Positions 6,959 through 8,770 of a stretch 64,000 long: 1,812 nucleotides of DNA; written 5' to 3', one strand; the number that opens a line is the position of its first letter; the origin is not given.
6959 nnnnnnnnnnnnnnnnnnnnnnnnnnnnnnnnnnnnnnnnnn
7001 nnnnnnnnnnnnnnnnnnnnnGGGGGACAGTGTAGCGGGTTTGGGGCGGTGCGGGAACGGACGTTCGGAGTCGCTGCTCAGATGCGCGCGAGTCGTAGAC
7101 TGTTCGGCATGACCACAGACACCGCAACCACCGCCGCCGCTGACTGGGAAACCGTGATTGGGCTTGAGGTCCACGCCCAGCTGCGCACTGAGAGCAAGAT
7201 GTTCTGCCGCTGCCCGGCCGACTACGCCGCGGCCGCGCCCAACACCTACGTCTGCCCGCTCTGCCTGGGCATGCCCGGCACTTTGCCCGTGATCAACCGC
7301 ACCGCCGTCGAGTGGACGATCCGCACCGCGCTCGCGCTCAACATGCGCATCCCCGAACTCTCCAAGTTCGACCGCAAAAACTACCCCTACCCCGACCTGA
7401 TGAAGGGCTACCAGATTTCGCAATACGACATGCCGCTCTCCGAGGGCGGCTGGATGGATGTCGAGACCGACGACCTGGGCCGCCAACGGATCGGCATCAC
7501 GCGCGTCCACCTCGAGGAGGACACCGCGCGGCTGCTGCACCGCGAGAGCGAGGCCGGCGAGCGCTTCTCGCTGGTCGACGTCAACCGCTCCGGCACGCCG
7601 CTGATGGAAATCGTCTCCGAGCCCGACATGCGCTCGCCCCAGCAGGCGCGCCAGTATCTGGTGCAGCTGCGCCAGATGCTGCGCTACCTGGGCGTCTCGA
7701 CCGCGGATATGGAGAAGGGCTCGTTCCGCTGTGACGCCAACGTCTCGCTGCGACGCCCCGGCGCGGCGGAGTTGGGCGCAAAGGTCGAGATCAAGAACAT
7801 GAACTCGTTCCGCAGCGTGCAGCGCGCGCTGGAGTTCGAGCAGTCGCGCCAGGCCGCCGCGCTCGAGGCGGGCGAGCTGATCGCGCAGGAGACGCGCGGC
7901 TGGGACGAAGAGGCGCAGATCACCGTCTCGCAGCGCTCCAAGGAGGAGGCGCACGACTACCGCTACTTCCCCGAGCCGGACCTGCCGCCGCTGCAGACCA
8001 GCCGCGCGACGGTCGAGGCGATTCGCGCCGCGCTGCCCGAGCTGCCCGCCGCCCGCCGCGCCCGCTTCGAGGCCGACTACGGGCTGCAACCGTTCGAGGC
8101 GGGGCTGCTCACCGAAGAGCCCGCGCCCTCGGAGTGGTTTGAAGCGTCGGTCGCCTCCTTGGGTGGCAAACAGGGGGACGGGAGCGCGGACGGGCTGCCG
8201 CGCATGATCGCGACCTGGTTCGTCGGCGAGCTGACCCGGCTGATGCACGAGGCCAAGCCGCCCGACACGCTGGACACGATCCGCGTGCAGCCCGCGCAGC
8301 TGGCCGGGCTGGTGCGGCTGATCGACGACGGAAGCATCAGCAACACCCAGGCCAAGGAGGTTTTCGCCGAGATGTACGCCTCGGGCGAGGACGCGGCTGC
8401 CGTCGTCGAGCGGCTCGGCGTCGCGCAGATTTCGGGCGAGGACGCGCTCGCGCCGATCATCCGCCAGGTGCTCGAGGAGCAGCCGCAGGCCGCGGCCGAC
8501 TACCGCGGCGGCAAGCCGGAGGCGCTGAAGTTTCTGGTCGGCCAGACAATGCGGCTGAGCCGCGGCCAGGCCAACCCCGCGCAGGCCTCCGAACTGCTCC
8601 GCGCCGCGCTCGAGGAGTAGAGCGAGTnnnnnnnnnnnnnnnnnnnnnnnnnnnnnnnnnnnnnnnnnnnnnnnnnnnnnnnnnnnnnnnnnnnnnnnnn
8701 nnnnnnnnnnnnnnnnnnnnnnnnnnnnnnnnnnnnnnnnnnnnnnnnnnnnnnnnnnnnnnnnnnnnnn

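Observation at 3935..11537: gatB sandwiched between two large restriction-modification-type genes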

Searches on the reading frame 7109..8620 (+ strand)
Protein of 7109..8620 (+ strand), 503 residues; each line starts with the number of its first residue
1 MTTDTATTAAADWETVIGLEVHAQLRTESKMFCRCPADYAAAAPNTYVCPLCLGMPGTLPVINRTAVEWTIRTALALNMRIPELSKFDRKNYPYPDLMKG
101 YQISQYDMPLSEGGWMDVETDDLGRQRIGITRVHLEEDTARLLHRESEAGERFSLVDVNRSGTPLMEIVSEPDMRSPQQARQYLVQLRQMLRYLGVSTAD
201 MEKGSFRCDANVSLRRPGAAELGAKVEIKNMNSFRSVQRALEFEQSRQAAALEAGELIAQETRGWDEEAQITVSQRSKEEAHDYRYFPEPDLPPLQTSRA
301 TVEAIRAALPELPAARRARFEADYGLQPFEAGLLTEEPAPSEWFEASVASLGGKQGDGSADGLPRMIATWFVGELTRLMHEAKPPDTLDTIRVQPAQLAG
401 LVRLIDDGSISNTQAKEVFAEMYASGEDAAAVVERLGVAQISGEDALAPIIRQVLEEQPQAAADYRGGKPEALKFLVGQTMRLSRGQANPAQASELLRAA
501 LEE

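Call 6: search_protein_families(library=pfam, proteins=[window:7109-8620:+], max_evalue=0.01)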
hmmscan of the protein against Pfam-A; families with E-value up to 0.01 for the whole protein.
window:7109-8620:+ (503 aa): 2 families
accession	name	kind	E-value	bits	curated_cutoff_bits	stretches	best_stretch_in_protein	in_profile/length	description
PF02934.20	GatB_N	-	7.1e-117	389.9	23.4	1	15-302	1-276/277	GatB/GatE catalytic domain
PF02637.23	GatB_Yqey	-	9.7e-39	133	27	1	364-501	13-148/148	GatB domain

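Call 8: search_protein_families(library=ncbifam, proteins=[window:7109-8620:+], max_evalue=0.01)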
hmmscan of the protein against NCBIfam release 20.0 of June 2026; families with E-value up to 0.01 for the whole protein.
window:7109-8620:+ (503 aa): 9 families
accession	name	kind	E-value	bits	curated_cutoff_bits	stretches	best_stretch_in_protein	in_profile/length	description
NF004012.0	PRK05477.1-2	equivalog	4.9e-188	625.8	338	1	12-503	3-480/481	Asp-tRNA(Asn)/Glu-tRNA(Gln) amidotransferase subunit GatB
NF004014.0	PRK05477.1-4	equivalog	5.5e-174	579.4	414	1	12-501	2-474/475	Asp-tRNA(Asn)/Glu-tRNA(Gln) amidotransferase subunit GatB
TIGR00133.1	gatB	equivalog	1.1e-162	541.9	314.8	1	12-501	3-480/481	Asp-tRNA(Asn)/Glu-tRNA(Gln) amidotransferase subunit GatB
NF004015.0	PRK05477.1-5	equivalog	8.2e-160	532.6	628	1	7-502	9-487/488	Asp-tRNA(Asn)/Glu-tRNA(Gln) amidotransferase subunit GatB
NF004011.1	PRK05477.1-1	equivalog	2.2e-152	508.2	680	1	12-502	2-474/475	Asp-tRNA(Asn)/Glu-tRNA(Gln) amidotransferase subunit GatB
NF004013.0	PRK05477.1-3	equivalog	5.2e-146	487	653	1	9-501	13-499/501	Asp-tRNA(Asn)/Glu-tRNA(Gln) amidotransferase subunit GatB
NF003107.0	PRK04028.1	equivalog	5.5e-43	147.3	456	3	63-261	95-273/630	Glu-tRNA(Gln) amidotransferase subunit GatE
TIGR00134.1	gatE_arch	equivalog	4.7e-37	127.5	319.55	3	62-258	92-268/622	Glu-tRNA(Gln) amidotransferase subunit GatE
NF011291.0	PRK14703.1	equivalog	4.2e-32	111.3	681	1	289-502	572-768/769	glutamine--tRNA ligase/YqeY domain fusion protein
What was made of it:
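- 7109..8620 (+): gatB, the housekeeping Asp/Glu-tRNA amidotransferase subunit B. It is the fixed anchor of the locus. NCBIfam GatB at 626 bits (call 8).
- On GatB (gene 7109-8620): Pfam GatB_N at 7e-117 and GatB_Yqey at 1e-38 (calls 6, 8).
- Checked: gatB, 7109-8620 (+): NCBIfam GatB equivalog at 626 bits, plus Pfam GatB_N and GatB_Yqey (calls 6, 8).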

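Call 59: find_homologous_proteins(query=window:7109-8620:+, max_evalue=1e-100)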
Query window:7109-8620:+ (503 aa): 7994 proteins with E <= 1e-100 among 8000 candidates; the best 120 are listed.
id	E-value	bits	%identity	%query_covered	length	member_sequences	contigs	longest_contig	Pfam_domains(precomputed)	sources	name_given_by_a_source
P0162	0.0e+0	1093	98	100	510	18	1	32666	PF02637.24,PF02934.21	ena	-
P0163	0.0e+0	1033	94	98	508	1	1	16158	PF02637.24,PF02934.21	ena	-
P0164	3.3e-297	1004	92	98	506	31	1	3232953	PF02637.24,PF02934.21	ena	-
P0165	1.5e-296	1002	90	99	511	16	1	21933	PF02637.24,PF02934.21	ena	-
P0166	1.1e-273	926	84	100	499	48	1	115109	PF02637.24,PF02934.21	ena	-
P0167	5.1e-260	881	81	98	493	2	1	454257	PF02637.24,PF02934.21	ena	-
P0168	1.7e-242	823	74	98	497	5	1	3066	PF02637.24,PF02934.21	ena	-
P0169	1.2e-241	821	75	100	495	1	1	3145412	PF02637.24,PF02934.21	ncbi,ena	-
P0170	3.5e-240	816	74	99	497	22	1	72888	PF02637.24,PF02934.21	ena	-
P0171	7.0e-240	815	74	100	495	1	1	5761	PF02637.24,PF02934.21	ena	-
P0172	2.5e-239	813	74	100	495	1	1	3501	PF02637.24,PF02934.21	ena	-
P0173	6.3e-239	812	74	100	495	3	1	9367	PF02637.24,PF02934.21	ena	-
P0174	1.2e-238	811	74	98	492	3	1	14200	PF02637.24,PF02934.21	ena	-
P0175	3.6e-238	809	74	100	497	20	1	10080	PF02637.24,PF02934.21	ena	-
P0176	1.1e-237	808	73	99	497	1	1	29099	PF02637.24,PF02934.21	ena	-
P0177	1.7e-237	807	74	99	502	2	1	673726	PF02637.24,PF02934.21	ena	-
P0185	6.8e-226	769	72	98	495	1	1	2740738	PF02637.24,PF02934.21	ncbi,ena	-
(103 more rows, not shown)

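Call 60: find_encoding_contigs(protein=P0166, flank=8000, max_places=1)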
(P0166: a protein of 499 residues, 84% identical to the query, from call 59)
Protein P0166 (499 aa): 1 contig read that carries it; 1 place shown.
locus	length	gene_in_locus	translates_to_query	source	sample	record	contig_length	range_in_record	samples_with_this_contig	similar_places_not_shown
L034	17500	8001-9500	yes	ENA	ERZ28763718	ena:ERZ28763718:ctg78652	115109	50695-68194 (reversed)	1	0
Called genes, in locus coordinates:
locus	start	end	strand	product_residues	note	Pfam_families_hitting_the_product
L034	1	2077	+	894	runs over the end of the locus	PF00140:Sigma70_r1_2, PF04542:Sigma70_r2, PF04539:Sigma70_r3, PF04545:Sigma70_r4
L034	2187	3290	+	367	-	-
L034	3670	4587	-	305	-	PF00296:Bac_luciferase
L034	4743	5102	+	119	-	PF05942:PaREP1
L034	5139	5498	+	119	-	PF05942:PaREP1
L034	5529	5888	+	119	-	PF05942:PaREP1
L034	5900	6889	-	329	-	PF08240:ADH_N, PF00107:ADH_zinc_N, PF13602:ADH_zinc_N_2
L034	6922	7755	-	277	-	PF00149:Metallophos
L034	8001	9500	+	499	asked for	PF02934:GatB_N, PF02637:GatB_Yqey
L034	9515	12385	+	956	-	PF20464:MmeI_N, PF20465:MmeI_hel, PF20473:MmeI_Mtase, PF07669:Eco57I, PF20466:MmeI_TRD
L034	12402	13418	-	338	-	PF00248:Aldo_ket_red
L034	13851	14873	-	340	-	PF00248:Aldo_ket_red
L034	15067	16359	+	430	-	PF01933:CofD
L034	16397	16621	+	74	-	PF03840:SecG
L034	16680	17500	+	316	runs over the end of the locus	PF00551:Formyl_trans_N, PF02911:Formyl_trans_C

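Call 61: find_encoding_contigs(protein=P0167, flank=8000, max_places=1)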
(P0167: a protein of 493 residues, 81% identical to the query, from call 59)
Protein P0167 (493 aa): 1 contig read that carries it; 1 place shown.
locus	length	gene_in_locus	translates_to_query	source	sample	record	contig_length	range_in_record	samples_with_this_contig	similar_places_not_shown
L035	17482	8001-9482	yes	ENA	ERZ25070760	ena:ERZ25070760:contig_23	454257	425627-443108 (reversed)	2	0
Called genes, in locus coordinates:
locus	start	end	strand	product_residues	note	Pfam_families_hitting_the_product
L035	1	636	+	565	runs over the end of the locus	-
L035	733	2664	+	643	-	PF01807:Zn_ribbon_DnaG, PF08275:DNAG_N, PF01751:Toprim, PF13155:Toprim_2, PF13662:Toprim_4, PF10410:DnaB_bind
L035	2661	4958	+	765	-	PF00140:Sigma70_r1_2, PF04542:Sigma70_r2, PF04539:Sigma70_r3, PF04545:Sigma70_r4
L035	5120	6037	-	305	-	PF00296:Bac_luciferase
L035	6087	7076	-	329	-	PF08240:ADH_N, PF00107:ADH_zinc_N, PF13602:ADH_zinc_N_2 (weak)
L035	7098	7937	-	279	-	PF00149:Metallophos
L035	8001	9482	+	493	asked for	PF02934:GatB_N, PF02637:GatB_Yqey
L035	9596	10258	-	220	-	-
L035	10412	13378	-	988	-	PF14312:FG-GAP_2 (weak)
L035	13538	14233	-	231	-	-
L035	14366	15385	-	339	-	PF00248:Aldo_ket_red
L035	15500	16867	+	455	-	PF01933:CofD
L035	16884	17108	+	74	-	PF03840:SecG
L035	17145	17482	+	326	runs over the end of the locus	PF00551:Formyl_trans_N, PF02911:Formyl_trans_C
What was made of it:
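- L035 (81%) also has neither RM gene (call 61).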

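Call 62: find_encoding_contigs(protein=P0169, flank=8000, max_places=1)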
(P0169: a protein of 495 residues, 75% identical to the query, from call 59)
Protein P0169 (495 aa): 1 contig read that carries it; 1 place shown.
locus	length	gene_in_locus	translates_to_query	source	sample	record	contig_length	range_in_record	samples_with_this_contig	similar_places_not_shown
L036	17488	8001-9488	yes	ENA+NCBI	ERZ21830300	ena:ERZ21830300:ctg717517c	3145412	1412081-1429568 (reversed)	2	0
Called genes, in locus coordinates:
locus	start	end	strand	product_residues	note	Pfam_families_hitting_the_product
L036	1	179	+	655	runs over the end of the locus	PF06832:BiPBP_C (faint)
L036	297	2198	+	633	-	PF01807:Zn_ribbon_DnaG, PF08275:DNAG_N, PF01751:Toprim, PF13155:Toprim_2, PF13362:Toprim_3, PF13662:Toprim_4, PF10410:DnaB_bind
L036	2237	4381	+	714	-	PF00140:Sigma70_r1_2, PF04542:Sigma70_r2, PF04539:Sigma70_r3, PF04545:Sigma70_r4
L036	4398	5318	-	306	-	PF00296:Bac_luciferase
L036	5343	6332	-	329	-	PF08240:ADH_N, PF00107:ADH_zinc_N, PF13602:ADH_zinc_N_2 (weak)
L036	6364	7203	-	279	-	PF00149:Metallophos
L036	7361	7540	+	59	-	-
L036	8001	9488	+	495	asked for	PF02934:GatB_N, PF02637:GatB_Yqey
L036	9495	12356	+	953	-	PF20464:MmeI_N, PF20465:MmeI_hel, PF20473:MmeI_Mtase, PF07669:Eco57I (weak), PF20466:MmeI_TRD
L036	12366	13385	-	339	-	PF00248:Aldo_ket_red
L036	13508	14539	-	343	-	PF00248:Aldo_ket_red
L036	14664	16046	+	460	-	PF01933:CofD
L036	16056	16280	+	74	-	PF03840:SecG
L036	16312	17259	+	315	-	PF00551:Formyl_trans_N, PF02911:Formyl_trans_C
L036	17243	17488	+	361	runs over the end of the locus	PF21016:RlmN_N, PF04055:Radical_SAM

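Call 63: find_encoding_contigs(protein=P0162, flank=10000, max_places=1)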
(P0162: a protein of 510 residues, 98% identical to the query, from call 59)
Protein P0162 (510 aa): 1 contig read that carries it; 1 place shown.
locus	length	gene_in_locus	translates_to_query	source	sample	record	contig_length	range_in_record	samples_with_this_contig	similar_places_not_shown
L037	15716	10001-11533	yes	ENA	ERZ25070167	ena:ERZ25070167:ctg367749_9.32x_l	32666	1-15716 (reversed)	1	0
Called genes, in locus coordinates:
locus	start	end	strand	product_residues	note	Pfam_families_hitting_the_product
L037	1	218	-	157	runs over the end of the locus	-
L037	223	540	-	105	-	-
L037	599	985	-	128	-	-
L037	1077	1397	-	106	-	-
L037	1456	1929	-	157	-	-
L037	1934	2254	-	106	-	-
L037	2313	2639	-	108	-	-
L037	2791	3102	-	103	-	-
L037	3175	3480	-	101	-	-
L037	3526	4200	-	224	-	PF01983:CofC, PF12804:NTP_transf_3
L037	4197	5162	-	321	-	PF01933:CofD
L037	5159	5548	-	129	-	-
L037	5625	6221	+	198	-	PF02811:PHP (weak), PF13263:PHP_C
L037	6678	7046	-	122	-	-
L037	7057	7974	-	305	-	PF00296:Bac_luciferase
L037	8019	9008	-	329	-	PF13602:ADH_zinc_N_2 (faint), PF08240:ADH_N, PF00107:ADH_zinc_N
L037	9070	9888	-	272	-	PF00149:Metallophos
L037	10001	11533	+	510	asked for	PF02934:GatB_N, PF02637:GatB_Yqey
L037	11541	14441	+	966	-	PF20464:MmeI_N, PF20465:MmeI_hel, PF20473:MmeI_Mtase, PF07669:Eco57I, PF20466:MmeI_TRD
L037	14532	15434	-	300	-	-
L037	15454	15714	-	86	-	?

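Call 64: find_encoding_contigs(protein=P0165, flank=10000, max_places=1)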
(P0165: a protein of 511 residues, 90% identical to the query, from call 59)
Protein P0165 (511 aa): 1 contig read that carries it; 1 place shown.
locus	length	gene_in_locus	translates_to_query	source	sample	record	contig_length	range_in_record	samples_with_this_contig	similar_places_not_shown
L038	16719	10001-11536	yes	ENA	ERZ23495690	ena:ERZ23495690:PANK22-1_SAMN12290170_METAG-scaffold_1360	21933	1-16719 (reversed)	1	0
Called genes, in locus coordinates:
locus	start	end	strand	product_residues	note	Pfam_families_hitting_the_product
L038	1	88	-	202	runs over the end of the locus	PF01521:Fe-S_biosyn (faint), PF01106:NifU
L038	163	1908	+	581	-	PF02129:Peptidase_S15, PF08530:PepX_C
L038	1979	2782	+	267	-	PF01609:DDE_Tnp_1, PF13612:DDE_Tnp_1_3 (faint), PF13359:DDE_Tnp_4 (weak), PF13751:DDE_Tnp_1_6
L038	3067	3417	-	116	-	-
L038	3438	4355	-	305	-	PF00296:Bac_luciferase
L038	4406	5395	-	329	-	PF13602:ADH_zinc_N_2 (faint), PF08240:ADH_N, PF00107:ADH_zinc_N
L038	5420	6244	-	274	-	PF00149:Metallophos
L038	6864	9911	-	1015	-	-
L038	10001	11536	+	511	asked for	PF02934:GatB_N, PF02637:GatB_Yqey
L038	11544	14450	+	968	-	PF20464:MmeI_N, PF20465:MmeI_hel, PF20473:MmeI_Mtase, PF07669:Eco57I (weak), PF20466:MmeI_TRD (weak)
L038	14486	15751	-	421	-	PF18862:ApeA_NTD1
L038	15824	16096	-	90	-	PF10387:DUF2442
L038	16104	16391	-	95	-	PF10387:DUF2442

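Call 65: find_encoding_contigs(protein=P0163, flank=10000, max_places=1)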
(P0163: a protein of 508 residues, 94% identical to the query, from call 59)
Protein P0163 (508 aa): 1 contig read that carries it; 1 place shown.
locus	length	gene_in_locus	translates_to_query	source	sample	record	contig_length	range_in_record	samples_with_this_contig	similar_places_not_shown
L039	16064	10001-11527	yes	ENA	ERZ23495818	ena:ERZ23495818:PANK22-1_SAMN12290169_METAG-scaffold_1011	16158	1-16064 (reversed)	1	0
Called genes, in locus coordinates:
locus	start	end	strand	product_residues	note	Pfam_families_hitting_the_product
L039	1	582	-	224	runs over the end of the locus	PF01983:CofC, PF12804:NTP_transf_3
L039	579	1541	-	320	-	PF01933:CofD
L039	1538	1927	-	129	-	-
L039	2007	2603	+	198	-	PF02811:PHP (weak), PF13263:PHP_C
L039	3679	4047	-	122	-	-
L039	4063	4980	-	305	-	PF00296:Bac_luciferase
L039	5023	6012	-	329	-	PF08240:ADH_N, PF00107:ADH_zinc_N, PF13602:ADH_zinc_N_2 (weak)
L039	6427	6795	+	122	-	-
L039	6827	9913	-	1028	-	PF02384:N6_Mtase (faint), PF07669:Eco57I (faint)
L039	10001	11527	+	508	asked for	PF02934:GatB_N, PF02637:GatB_Yqey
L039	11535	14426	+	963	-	PF20464:MmeI_N, PF20465:MmeI_hel, PF20473:MmeI_Mtase, PF07669:Eco57I, PF20466:MmeI_TRD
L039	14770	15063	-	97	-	PF10387:DUF2442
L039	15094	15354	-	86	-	PF13711:DUF4160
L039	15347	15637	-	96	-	PF10387:DUF2442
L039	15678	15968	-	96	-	PF10387:DUF2442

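Call 70: find_encoding_contigs(protein=P0185, flank=6000, max_places=1)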
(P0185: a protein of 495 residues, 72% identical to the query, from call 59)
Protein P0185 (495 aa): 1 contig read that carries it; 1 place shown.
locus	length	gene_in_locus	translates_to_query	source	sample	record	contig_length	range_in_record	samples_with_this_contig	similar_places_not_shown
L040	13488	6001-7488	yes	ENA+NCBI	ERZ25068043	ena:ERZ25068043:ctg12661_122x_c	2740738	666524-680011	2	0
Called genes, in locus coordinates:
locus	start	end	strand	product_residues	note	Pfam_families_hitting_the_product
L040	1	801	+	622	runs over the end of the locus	PF01807:Zn_ribbon_DnaG, PF08275:DNAG_N, PF01751:Toprim, PF13662:Toprim_4, PF13155:Toprim_2, PF10410:DnaB_bind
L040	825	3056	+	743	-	PF00140:Sigma70_r1_2, PF04542:Sigma70_r2, PF04539:Sigma70_r3, PF04545:Sigma70_r4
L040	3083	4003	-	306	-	PF00296:Bac_luciferase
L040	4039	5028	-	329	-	PF08240:ADH_N, PF00107:ADH_zinc_N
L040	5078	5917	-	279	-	PF00149:Metallophos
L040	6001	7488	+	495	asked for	PF02934:GatB_N, PF02637:GatB_Yqey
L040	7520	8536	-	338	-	PF00248:Aldo_ket_red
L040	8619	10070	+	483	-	PF01933:CofD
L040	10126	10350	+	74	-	PF03840:SecG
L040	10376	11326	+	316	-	PF00551:Formyl_trans_N, PF02911:Formyl_trans_C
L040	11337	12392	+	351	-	PF21016:RlmN_N, PF04055:Radical_SAM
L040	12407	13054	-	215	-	PF01386:Ribosomal_L25p, PF14693:Ribosomal_TL5_C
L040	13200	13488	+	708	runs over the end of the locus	PF05378:Hydant_A_N, PF01968:Hydantoinase_A, PF19278:Hydant_A_C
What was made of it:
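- Empty site in L040 (72%): metallophosphatase-gatB-aldo/keto reductase-CofD (call 70).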

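Call 71: find_encoding_contigs(protein=P0177, flank=6000, max_places=1)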
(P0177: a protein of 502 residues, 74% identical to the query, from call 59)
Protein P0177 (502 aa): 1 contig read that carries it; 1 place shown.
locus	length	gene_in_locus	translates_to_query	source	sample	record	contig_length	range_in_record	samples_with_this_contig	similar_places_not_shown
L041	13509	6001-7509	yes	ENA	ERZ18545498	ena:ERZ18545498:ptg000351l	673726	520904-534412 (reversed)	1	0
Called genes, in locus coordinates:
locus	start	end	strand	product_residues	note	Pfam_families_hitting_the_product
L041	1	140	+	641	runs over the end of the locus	PF01807:Zn_ribbon_DnaG, PF08275:DNAG_N, PF01751:Toprim, PF13155:Toprim_2, PF13662:Toprim_4, PF10410:DnaB_bind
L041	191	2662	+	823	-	PF00140:Sigma70_r1_2, PF04542:Sigma70_r2, PF04539:Sigma70_r3, PF04545:Sigma70_r4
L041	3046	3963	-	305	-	PF00296:Bac_luciferase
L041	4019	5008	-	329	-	PF13602:ADH_zinc_N_2 (faint), PF08240:ADH_N, PF00107:ADH_zinc_N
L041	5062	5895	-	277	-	PF00149:Metallophos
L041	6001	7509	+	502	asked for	PF02934:GatB_N, PF02637:GatB_Yqey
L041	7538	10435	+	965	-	PF20465:MmeI_hel, PF20473:MmeI_Mtase, PF07669:Eco57I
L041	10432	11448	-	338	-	PF00248:Aldo_ket_red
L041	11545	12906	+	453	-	PF01933:CofD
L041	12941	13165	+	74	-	PF03840:SecG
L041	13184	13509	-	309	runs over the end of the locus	-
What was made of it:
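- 7109..8620 (+): Orthologues at 72-98% identity keep the same metallophosphatase...aldo/keto reductase-CofD synteny (calls 60-65, 70, 71).
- On MmeI family / type IIL (gene 8628-11537): No small companion MTase is seen next to it in any locus (calls 60-65, 71).
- MmeI only in L037 (98%), L034 (84%), L036 (75%) and L041 (74%) (calls 60, 62, 63, 71). The MmeI-like gene stands alone in L037, L034, L036 and L041 (calls 60, 62, 63, 71).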
